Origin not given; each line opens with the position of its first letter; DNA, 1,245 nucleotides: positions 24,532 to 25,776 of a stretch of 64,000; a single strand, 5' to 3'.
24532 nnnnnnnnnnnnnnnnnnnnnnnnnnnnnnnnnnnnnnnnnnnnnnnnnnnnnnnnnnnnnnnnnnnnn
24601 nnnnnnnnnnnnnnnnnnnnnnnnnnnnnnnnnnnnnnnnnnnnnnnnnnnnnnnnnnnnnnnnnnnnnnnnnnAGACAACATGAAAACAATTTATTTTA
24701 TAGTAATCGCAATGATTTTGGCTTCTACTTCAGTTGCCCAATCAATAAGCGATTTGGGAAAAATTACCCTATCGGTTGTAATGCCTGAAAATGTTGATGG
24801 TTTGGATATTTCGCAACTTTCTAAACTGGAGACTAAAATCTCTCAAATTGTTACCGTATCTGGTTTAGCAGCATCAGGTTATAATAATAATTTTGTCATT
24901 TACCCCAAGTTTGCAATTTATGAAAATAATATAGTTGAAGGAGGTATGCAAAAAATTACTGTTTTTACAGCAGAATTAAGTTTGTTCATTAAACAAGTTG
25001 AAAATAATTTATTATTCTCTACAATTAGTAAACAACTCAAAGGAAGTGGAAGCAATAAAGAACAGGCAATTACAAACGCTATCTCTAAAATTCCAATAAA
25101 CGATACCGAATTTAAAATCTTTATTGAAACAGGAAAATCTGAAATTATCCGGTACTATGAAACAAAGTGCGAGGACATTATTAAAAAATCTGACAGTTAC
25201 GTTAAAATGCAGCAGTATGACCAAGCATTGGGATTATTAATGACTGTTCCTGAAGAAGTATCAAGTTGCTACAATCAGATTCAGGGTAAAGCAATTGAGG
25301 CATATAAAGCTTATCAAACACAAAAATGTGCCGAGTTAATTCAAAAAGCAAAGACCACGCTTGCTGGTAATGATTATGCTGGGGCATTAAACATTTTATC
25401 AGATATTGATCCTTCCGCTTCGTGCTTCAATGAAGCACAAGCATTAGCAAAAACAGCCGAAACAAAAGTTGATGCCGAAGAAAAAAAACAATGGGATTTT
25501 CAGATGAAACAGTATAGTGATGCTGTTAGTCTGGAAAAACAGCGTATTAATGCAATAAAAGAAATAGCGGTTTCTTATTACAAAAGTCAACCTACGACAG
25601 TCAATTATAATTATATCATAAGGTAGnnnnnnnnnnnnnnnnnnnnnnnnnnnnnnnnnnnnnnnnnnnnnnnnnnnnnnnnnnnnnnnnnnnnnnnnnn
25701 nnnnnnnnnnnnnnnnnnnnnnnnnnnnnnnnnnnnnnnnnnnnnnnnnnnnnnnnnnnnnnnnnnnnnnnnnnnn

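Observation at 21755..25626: Five-gene operon of exported proteins and lipoproteins with no recognisable enzymatic domain, inside a nuclease/toxin island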

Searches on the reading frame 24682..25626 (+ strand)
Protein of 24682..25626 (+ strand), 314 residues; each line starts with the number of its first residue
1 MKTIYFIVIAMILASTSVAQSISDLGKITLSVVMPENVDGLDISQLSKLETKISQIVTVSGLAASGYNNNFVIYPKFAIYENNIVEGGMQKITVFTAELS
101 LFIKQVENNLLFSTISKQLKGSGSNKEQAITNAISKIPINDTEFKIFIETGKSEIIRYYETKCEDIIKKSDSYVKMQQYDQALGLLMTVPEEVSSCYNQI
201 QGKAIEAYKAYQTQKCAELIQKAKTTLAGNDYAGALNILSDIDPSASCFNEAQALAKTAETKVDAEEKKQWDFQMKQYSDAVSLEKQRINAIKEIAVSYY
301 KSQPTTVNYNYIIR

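Call 3: search_protein_families(library=pfam, proteins=[window:24682-25626:+], max_evalue=1)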
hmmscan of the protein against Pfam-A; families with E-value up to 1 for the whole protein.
window:24682-25626:+ (314 aa): 2 families
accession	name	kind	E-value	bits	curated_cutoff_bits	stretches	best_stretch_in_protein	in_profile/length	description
PF25058.1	ARM_TT21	-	5.3e-05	23.7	27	1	201-254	80-132/155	Tetratricopeptide repeat protein 21 ARM repeat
PF14559.12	TPR_19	-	0.16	12.8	25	0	172-192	34-54/68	Tetratricopeptide repeat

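Call 4: search_protein_families(library=ncbifam, proteins=[window:24682-25626:+], max_evalue=1)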
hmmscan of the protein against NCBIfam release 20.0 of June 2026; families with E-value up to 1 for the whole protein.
window:24682-25626:+ (314 aa): 2 families
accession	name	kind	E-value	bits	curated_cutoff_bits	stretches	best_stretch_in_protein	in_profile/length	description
TIGR02396.1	diverge_rpsU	hypoth_equivalog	0.03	14.2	74.55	1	127-171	19-63/186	COQ9 family protein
NF052467.1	anti_sigma_BspR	equivalog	0.049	13.8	160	1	209-283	81-153/173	BspR family type III secretion system anti-sigma factor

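Call 5: search_protein_families(library=padloc, proteins=[window:24682-25626:+], max_evalue=1)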
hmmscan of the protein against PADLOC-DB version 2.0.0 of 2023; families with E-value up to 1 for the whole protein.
window:24682-25626:+ (314 aa): 0 families

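Call 11: search_solved_structures(query=window:24682-25626:+, max_evalue=10)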
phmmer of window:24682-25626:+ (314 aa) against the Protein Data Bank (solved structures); distinct sequences matched with E-value up to 10: 1.
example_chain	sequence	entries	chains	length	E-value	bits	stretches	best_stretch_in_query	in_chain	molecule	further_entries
5bn3_A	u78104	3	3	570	0.83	12.3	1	192-252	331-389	V-type ATP synthase alpha chain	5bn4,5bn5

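Call 27: search_protein_families(library=pfam, alignment_id=A4, max_evalue=0.01)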
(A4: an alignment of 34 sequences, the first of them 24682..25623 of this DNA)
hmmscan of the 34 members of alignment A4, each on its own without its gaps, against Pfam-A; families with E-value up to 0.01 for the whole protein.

A. member 1, window:24682-25623:+ (314 aa): 1 family
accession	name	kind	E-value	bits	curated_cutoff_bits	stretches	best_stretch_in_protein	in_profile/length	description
PF25058.1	ARM_TT21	-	5.3e-05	23.7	27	1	201-254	80-132/155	Tetratricopeptide repeat protein 21 ARM repeat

B. families by the number of members that match (of 34 scanned): 10 families
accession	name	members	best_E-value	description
PF25058.1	ARM_TT21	25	9.2e-09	Tetratricopeptide repeat protein 21 ARM repeat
PF14559.12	TPR_19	3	0.00038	Tetratricopeptide repeat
PF12895.13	ANAPC3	2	0.0017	Anaphase-promoting complex, cyclosome, subunit 3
PF13176.12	TPR_7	1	0.00068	Tetratricopeptide repeat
PF19556.4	PRTRC_E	1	0.0017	PRTRC system protein E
PF09450.16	DUF2019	1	0.0035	Domain of unknown function (DUF2019)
PF20428.3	Sey1_3HB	1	0.0043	Sey1 three-helix bundle domain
PF07443.18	HARP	1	0.0082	HepA-related protein (HARP)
PF12672.12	DUF3793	1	0.0082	Protein of unknown function (DUF3793)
PF18593.6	CdiI_2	1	0.0097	CdiI immunity protein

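Call 67: search_solved_structures(query=A4, max_evalue=10)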
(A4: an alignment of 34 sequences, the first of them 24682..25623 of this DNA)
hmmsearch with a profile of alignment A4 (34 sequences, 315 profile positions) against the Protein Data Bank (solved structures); distinct sequences matched with E-value up to 10: 36.
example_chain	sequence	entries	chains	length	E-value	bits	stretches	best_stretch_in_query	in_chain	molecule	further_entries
3upv_A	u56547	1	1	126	0.0016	20.7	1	171-240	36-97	Heat shock protein STI1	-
1abw_A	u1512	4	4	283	0.006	18.9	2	115-138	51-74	HEMOGLOBIN-BASED BLOOD SUBSTITUTE | HEMOGLOBIN | PROTEIN (DEOXYHEMOGLOBIN (ALPHA CHAIN))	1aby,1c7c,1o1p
1c7d_A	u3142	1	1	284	0.006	18.9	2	115-138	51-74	PROTEIN (DEOXYHEMOGLOBIN (ALPHA CHAIN))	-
1o1n_A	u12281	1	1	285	0.0062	18.8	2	115-138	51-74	Hemoglobin Alpha chain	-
1o1j_A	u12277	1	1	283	0.0097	18.2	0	115-138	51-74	Hemoglobin Alpha chain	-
1o1l_A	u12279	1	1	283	0.0097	18.2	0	115-138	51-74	Hemoglobin Alpha chain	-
1o1m_A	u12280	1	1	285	0.0099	18.1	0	115-138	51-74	Hemoglobin Alpha chain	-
3uq3_A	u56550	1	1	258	0.021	17.1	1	171-240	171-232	Heat shock protein STI1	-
11mn_A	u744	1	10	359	0.99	11.6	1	210-308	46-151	66 kDa protein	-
1aj9_A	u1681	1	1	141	2.2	10.5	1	115-139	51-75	HEMOGLOBIN (ALPHA CHAIN)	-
4mqh_A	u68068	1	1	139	2.3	10.4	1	115-139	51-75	Hemoglobin subunit alpha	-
4mqc_A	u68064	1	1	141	2.3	10.4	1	115-139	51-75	Hemoglobin subunit alpha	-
5wog_A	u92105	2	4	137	2.3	10.4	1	115-139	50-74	Hemoglobin subunit alpha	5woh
6bb5_A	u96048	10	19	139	2.4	10.3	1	115-139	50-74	Hemoglobin subunit alpha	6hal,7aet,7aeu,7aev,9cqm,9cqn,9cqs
1xz5_A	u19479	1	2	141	2.4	10.3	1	115-139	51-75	Hemoglobin alpha chain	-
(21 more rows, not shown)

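Call 73: find_homologous_proteins(query=A4)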
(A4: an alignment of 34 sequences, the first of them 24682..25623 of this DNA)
Query A4 (34 sequences) (314 aa, profile of the alignment): 507 proteins with E <= 0.001 among 8000 candidates; the best 120 are listed.
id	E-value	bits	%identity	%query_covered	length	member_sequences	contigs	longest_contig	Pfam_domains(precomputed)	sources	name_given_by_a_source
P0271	5.6e-144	497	87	100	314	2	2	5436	PF25058.2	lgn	-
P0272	1.7e-143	495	89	100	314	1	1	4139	PF25058.2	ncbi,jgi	jgi:hypothetical protein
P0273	1.7e-143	495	87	100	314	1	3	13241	PF25058.2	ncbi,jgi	-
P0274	1.8e-143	495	85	100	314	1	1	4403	PF25058.2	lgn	-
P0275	4.2e-143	494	87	100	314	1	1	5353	-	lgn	-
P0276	1.9e-142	492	87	100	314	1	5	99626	PF25058.2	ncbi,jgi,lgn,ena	-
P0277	2.0e-142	492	71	100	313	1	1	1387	PF25058.2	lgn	-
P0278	3.4e-142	491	72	100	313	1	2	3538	PF25058.2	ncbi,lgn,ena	-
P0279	4.0e-142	491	71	100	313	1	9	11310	PF25058.2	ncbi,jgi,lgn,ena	-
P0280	4.5e-142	491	84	100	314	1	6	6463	PF25058.2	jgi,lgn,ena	-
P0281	4.9e-142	491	72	100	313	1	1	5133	PF25058.2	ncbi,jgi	jgi:hypothetical protein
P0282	1.1e-141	489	86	100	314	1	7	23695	-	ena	-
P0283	1.4e-141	489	84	100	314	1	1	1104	-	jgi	-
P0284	2.8e-141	488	71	100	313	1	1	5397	PF25058.2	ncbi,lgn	-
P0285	2.8e-141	488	71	100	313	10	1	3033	PF25058.2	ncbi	-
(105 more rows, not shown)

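Call 84: predict_structure(alignment_id=A8)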
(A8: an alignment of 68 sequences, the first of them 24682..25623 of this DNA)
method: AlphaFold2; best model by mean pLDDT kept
length: 314 residues; sequences in the alignment: 68
mean_pLDDT: 80.8   pTM: 0.62
mean pLDDT of the five models: 80.8, 80.6, 80.6, 79.4, 75.9
residues with pLDDT >= 90: 94; 70-90: 165; 50-70: 39; < 50: 16
segments of 3 or more residues with pLDDT < 50: 15-25, 65-67
pLDDT, mean of each block of 10 residues (from residue 1): 59 46 56 79 89 85 55 86 69 85 86 92 88 90 90 91 94 94 89 88 92 91 91 88 83 87 79 74 80 79 65 50
secondary structure, 60 per line:
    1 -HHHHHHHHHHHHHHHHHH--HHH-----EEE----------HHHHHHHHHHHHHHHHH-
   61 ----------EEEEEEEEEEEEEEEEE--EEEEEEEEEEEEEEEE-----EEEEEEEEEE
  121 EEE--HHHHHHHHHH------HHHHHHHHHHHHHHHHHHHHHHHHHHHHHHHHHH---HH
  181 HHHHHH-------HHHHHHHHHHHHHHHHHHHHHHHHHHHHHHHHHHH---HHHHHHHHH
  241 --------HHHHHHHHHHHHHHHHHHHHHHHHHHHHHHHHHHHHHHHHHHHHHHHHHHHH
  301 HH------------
elements in order: H2-19 E30-32 H43-59 E71-87 E90-105 E111-123 H126-135 H142-175 H179-186 H194-228 H232-240 H249-302

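Call 87: fold_search(model_id=the predicted structure, library=pdb)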
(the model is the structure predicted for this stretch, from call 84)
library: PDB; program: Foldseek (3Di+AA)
matches with E <= 10: 752; with E <= 0.001: 22
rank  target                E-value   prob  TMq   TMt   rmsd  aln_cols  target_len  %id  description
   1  5tse_B                8.5e-05  1.00  0.27  0.55   5.3       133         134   16  2.35 Angstrom Crystal Structure Minor Lipoprotein from Acinetobacter baumannii. (released 2016-11-09)
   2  4kwy_A                9.4e-05  1.00  0.27  0.54   4.1       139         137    8  Crystal structure of a putative lipoprotein (CC_3750) from Caulobacter crescentus CB15 at 2.40 A resolution (released 2013-06-19)
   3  5tse_A                1.2e-04  1.00  0.27  0.53   5.8       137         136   15  2.35 Angstrom Crystal Structure Minor Lipoprotein from Acinetobacter baumannii. (released 2016-11-09)
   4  4uv2_F                1.5e-04  1.00  0.22  0.28  12.5       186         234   14  Structure of the curli transport lipoprotein CsgG in a non-lipidated, pre-pore conformation (released 2014-09-24)
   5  8t8d_B                1.6e-04  1.00  0.19  0.28   8.6       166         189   10  Structure of Helicobacter pylori adhesin A, HpaA (released 2024-01-31)
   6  8t8d_D                1.9e-04  1.00  0.22  0.31   8.3       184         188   11  Structure of Helicobacter pylori adhesin A, HpaA (released 2024-01-31)
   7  4uv2_N                2.2e-04  1.00  0.22  0.29  11.7       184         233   13  Structure of the curli transport lipoprotein CsgG in a non-lipidated, pre-pore conformation (released 2014-09-24)
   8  4uv2_G                2.3e-04  1.00  0.21  0.27  13.0       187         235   14  Structure of the curli transport lipoprotein CsgG in a non-lipidated, pre-pore conformation (released 2014-09-24)
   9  5tse_C                2.6e-04  1.00  0.26  0.54   5.5       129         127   16  2.35 Angstrom Crystal Structure Minor Lipoprotein from Acinetobacter baumannii. (released 2016-11-09)
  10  4uv2_A                2.7e-04  1.00  0.23  0.30  12.0       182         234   15  Structure of the curli transport lipoprotein CsgG in a non-lipidated, pre-pore conformation (released 2014-09-24)
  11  4kwy_B                3.6e-04  1.00  0.23  0.47   6.2       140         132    8  Crystal structure of a putative lipoprotein (CC_3750) from Caulobacter crescentus CB15 at 2.40 A resolution (released 2013-06-19)
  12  7rxu                  3.6e-04  1.00  0.23  0.43   5.9       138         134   17  Crystal structure of Cj1090c (released 2022-08-31)
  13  4uv2_B                3.8e-04  1.00  0.23  0.29  11.6       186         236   13  Structure of the curli transport lipoprotein CsgG in a non-lipidated, pre-pore conformation (released 2014-09-24)
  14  4uv2_D                4.7e-04  1.00  0.22  0.28  12.5       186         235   14  Structure of the curli transport lipoprotein CsgG in a non-lipidated, pre-pore conformation (released 2014-09-24)
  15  4uv2_O                5.0e-04  1.00  0.21  0.29  13.2       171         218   15  Structure of the curli transport lipoprotein CsgG in a non-lipidated, pre-pore conformation (released 2014-09-24)
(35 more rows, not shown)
